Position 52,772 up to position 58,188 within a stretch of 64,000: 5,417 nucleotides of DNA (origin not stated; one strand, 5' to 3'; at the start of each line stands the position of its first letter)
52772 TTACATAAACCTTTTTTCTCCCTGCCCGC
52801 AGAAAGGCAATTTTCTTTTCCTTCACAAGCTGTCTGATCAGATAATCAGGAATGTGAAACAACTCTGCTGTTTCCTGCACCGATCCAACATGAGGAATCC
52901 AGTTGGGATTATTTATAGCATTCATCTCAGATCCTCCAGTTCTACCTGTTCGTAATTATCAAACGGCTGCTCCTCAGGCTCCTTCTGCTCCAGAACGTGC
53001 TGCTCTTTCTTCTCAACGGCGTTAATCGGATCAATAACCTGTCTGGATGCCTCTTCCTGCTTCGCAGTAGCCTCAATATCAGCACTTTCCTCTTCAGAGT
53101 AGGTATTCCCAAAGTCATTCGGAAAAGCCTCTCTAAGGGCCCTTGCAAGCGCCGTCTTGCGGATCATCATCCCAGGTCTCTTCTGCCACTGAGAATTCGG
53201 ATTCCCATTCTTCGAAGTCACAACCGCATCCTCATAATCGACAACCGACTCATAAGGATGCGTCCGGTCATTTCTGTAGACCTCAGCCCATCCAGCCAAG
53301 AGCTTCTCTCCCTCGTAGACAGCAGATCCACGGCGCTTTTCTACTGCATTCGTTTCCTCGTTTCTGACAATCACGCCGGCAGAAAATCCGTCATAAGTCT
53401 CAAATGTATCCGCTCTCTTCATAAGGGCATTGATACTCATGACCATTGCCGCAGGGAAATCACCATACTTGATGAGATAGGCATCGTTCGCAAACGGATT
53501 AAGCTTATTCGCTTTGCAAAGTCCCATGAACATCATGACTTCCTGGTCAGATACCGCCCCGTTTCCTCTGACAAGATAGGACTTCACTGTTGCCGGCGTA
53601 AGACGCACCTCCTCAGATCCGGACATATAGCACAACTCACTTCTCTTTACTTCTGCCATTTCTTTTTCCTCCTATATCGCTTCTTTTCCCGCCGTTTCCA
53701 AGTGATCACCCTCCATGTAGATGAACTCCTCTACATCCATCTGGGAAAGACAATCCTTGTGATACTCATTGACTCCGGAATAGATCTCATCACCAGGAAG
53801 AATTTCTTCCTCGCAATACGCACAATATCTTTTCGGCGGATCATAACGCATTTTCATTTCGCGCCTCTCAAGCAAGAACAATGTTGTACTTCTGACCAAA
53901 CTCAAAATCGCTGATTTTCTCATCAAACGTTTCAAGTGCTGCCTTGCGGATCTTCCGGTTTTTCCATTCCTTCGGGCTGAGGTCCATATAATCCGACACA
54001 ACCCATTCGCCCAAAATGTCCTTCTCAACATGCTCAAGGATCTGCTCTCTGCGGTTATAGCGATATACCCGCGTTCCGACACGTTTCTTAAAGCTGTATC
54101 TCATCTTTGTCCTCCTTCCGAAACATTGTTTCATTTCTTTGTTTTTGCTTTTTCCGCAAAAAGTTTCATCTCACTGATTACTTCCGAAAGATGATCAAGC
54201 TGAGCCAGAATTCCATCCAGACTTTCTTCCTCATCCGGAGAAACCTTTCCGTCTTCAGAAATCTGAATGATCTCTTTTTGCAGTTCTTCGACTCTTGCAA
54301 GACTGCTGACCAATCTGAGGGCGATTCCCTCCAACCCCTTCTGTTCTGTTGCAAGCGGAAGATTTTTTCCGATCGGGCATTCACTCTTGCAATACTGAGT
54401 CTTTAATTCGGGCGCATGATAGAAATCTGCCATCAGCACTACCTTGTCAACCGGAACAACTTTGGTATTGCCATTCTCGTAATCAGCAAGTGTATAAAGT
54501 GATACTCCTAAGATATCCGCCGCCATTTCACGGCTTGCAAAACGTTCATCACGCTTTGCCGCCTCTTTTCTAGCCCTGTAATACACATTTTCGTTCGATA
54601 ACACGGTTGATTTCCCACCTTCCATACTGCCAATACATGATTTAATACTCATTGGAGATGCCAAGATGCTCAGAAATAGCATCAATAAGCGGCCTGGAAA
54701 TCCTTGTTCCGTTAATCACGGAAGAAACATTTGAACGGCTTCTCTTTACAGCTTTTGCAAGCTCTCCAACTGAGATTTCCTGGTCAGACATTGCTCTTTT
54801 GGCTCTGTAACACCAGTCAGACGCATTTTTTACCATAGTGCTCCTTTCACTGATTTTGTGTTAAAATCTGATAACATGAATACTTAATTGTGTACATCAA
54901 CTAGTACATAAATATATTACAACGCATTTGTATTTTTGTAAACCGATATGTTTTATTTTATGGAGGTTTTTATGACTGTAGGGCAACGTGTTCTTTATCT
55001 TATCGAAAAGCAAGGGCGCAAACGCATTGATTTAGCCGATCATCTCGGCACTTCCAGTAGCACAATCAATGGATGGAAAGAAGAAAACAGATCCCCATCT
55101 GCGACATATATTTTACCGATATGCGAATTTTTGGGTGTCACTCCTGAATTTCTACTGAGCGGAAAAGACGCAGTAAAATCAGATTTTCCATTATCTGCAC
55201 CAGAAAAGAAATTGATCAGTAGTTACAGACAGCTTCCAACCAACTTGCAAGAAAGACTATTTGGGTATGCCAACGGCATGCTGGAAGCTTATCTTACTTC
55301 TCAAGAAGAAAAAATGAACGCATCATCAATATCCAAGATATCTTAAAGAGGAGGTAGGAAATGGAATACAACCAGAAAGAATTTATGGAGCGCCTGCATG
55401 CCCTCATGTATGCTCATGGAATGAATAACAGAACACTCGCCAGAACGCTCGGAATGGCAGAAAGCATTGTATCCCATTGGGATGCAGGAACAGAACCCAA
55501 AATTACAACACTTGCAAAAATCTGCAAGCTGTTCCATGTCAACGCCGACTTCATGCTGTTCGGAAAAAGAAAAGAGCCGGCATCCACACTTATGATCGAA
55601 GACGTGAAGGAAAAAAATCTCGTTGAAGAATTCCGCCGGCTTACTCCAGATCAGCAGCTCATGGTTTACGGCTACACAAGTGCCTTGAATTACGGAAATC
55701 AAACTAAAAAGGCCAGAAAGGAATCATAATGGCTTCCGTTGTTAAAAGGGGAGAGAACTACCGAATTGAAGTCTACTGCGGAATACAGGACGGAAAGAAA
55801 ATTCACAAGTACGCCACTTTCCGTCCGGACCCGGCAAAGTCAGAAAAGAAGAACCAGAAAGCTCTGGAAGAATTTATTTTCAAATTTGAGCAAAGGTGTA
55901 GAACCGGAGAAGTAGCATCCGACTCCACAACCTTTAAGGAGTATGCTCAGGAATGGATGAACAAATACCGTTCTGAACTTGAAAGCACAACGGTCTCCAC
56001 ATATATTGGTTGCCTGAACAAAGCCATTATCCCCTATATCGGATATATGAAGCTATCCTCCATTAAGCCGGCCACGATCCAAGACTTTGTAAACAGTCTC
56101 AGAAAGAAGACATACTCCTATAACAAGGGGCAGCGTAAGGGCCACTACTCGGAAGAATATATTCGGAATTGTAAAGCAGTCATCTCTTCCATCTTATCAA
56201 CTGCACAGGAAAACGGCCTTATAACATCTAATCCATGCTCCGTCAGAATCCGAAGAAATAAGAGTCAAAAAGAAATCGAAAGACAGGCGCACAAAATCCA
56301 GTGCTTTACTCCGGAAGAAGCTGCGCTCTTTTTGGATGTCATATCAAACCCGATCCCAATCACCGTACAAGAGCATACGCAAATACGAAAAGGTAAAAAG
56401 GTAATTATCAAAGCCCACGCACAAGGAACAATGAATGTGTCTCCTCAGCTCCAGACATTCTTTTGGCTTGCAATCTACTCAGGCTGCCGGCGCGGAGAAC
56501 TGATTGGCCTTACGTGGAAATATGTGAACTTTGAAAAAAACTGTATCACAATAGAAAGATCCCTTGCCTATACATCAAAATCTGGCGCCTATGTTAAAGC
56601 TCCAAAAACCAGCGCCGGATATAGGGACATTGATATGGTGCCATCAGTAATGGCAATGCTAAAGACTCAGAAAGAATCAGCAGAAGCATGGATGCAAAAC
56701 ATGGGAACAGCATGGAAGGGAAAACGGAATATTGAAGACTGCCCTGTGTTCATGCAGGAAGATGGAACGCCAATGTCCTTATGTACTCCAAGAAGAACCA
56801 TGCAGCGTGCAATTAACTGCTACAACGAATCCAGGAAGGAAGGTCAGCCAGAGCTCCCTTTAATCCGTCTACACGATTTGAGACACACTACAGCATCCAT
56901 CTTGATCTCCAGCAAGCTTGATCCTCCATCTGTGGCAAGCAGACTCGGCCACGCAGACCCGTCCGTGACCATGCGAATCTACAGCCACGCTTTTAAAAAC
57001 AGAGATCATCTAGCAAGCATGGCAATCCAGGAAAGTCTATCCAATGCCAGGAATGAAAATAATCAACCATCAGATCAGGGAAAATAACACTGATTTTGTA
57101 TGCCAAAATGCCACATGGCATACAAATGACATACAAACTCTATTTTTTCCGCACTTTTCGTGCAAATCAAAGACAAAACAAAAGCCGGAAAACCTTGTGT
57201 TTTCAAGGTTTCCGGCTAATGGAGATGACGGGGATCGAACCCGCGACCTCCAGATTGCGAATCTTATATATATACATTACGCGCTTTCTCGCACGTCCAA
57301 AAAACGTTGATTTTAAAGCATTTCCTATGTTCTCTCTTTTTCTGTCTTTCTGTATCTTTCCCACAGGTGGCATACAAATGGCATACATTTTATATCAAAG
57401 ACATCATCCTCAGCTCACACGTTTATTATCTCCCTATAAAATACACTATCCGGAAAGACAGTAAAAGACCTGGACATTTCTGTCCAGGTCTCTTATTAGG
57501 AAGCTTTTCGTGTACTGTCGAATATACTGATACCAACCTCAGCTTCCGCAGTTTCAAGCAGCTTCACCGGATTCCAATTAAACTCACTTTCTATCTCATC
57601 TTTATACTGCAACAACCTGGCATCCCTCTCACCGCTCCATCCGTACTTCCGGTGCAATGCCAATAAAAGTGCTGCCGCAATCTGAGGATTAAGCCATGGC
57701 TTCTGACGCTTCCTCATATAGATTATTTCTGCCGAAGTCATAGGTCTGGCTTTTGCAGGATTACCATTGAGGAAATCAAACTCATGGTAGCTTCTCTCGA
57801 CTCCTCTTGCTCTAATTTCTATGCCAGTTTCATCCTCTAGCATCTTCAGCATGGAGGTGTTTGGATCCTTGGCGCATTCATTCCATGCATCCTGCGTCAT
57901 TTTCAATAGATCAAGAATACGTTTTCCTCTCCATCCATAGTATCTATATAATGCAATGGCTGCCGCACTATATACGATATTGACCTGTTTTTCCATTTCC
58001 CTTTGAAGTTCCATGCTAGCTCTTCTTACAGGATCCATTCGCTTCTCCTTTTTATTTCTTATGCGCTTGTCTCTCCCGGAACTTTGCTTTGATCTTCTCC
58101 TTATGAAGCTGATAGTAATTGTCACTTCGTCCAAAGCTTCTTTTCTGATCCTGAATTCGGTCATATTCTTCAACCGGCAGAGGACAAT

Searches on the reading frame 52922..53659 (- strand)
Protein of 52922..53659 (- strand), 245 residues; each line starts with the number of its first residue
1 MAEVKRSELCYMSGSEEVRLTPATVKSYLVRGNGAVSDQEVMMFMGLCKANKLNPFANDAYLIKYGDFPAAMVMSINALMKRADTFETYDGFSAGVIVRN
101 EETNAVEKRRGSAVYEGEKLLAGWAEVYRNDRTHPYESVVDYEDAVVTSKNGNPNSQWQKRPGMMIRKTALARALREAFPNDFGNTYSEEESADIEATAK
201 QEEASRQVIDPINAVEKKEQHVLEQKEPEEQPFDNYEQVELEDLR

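Call 83: find_encoding_contigs(protein=window:52922-53659:-, flank=10000, max_places=10)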
Protein window:52922-53659:- (245 aa): 1 contig read that carries it; 1 place shown.
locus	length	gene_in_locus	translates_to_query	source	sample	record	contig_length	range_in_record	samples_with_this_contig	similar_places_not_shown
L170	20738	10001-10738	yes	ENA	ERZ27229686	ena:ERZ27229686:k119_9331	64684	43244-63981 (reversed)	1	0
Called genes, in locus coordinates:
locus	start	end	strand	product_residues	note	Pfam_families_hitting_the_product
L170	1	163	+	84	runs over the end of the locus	-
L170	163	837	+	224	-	-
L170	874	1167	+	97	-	-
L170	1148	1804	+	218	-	-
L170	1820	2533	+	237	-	-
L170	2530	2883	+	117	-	-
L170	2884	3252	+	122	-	-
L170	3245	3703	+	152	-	PF00436:SSB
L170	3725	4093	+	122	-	-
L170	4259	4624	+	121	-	-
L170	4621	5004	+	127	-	PF03692:CxxCxxCC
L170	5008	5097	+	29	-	-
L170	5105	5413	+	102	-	-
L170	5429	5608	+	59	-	-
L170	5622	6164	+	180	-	-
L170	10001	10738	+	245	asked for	PF03837:RecT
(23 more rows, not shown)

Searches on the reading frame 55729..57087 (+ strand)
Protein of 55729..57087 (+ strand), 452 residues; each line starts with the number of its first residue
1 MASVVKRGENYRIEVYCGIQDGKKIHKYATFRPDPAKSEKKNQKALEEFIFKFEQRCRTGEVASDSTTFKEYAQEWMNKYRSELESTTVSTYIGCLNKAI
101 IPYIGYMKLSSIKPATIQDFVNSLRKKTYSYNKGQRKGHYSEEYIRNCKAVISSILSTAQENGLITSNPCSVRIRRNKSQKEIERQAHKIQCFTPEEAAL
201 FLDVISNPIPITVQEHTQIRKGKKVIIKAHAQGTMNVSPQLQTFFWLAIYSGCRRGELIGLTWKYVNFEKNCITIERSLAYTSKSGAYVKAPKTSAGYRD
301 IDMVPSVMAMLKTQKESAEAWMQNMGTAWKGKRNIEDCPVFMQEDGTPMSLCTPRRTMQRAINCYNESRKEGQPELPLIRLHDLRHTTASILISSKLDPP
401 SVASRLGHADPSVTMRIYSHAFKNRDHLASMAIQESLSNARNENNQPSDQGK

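Call 78: find_encoding_contigs(protein=window:55729-57087:+, flank=2000, max_places=8)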
Protein window:55729-57087:+ (452 aa): 1 contig read that carries it; 1 place shown.
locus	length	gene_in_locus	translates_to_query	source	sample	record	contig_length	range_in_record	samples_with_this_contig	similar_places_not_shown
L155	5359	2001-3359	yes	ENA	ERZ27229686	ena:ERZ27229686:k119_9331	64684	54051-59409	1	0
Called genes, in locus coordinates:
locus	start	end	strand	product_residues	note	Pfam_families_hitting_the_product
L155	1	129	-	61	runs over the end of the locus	-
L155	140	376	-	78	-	-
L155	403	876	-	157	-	-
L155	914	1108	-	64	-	PF13443:HTH_26 (weak)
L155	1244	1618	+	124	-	PF12844:HTH_19 (weak), PF01381:HTH_3 (weak)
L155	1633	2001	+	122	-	PF13443:HTH_26 (weak)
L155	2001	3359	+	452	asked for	PF14659:Phage_int_SAM_3, PF22022:Phage_int_M (weak), PF00589:Phage_integrase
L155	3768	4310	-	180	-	-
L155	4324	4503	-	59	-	-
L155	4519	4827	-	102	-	-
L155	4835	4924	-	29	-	-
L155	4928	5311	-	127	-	PF03692:CxxCxxCC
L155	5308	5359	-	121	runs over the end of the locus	-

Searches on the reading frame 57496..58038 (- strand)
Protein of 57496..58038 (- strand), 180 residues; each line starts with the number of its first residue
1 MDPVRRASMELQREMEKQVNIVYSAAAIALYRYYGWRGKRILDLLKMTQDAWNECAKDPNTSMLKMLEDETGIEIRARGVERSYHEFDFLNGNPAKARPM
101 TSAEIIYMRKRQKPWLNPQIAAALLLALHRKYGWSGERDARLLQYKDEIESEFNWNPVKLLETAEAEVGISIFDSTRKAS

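Call 81: find_encoding_contigs(protein=window:57496-58038:-, flank=10000, max_places=8)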
Protein window:57496-58038:- (180 aa): 5 contigs read that carry it; 5 places shown.
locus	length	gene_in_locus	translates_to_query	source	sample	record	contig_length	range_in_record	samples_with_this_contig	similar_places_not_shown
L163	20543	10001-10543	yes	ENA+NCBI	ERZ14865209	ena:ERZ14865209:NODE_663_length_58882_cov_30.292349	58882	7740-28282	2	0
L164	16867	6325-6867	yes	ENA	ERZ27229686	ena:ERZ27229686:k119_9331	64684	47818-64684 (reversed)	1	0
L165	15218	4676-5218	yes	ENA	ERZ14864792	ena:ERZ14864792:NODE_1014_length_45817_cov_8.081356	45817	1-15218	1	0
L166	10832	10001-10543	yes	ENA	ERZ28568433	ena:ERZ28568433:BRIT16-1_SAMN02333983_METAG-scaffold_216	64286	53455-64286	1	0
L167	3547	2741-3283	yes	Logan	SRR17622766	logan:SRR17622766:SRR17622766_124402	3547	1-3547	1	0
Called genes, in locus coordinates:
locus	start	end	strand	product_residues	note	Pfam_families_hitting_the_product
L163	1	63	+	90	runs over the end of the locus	-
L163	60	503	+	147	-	-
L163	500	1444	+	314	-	PF01507:PAPS_reduct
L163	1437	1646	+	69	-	PF04448:DUF551 (weak)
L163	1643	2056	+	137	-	-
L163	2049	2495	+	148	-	-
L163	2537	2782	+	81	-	-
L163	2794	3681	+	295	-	PF00004:AAA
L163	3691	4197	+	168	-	-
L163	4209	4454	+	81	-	-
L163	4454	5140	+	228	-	-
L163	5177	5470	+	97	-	-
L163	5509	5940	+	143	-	-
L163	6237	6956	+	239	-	-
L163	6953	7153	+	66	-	-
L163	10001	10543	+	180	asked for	-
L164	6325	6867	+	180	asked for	-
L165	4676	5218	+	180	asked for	-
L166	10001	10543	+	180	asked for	-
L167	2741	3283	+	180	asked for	-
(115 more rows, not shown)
